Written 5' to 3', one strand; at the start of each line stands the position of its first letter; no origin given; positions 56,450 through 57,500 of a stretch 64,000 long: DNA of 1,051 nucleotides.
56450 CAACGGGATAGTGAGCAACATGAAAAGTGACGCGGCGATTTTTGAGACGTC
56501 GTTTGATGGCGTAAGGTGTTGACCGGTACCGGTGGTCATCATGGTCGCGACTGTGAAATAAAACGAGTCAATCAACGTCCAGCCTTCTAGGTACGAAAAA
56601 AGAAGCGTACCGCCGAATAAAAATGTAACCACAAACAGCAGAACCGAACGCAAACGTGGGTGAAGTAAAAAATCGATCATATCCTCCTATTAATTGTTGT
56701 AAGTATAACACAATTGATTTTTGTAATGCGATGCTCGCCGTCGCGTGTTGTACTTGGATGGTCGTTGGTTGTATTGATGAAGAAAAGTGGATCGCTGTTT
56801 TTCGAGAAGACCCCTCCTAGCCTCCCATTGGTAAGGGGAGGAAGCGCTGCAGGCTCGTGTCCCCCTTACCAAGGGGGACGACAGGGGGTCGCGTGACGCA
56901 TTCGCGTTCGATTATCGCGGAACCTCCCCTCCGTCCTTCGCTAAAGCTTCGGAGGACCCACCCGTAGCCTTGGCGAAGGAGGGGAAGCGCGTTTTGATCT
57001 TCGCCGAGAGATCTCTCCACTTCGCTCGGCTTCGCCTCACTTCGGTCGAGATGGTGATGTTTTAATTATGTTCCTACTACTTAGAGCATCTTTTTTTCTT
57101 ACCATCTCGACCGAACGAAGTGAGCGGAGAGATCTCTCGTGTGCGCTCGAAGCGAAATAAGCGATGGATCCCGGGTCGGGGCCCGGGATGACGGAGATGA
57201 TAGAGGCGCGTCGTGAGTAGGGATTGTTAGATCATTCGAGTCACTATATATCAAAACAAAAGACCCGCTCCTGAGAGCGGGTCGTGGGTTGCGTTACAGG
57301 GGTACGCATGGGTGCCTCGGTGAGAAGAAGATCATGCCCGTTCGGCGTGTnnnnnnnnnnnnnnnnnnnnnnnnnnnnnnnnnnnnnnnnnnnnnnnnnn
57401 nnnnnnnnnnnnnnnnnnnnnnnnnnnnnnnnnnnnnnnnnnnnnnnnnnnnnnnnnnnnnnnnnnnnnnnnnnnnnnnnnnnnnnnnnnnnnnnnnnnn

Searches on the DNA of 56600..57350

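Call 56: search_rna_families(source=window, start=56600, end=57350, threshold=evalue, max_evalue=1)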
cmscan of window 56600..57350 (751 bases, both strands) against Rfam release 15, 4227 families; matches with E-value up to 1: 5.
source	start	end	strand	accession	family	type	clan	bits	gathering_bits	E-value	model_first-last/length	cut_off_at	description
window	56919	56995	-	RF01910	mir-511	Gene; miRNA;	CL00140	25.2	80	0.0076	1-81/81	no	mir-511 microRNA precursor family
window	57025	57135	+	RF00844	mir-67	Gene; miRNA;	-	21.8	53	0.031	1-84/84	no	mir-67 microRNA precursor family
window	57045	57111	+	RF00332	snoZ266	Gene; snRNA; snoRNA; CD-box;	-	20.4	43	0.61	1-90/90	no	Small nucleolar RNA Z266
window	56654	56746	+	RF00204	snoR12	Gene; snRNA; snoRNA; CD-box;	-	20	39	0.63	1-83/83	no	Small nucleolar RNA R12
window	56904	57004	-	RF03125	Sarbecovirus-3UTR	Cis-reg;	CL00117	14.4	179.7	0.12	166-268/335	no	Sarbecovirus 3'UTR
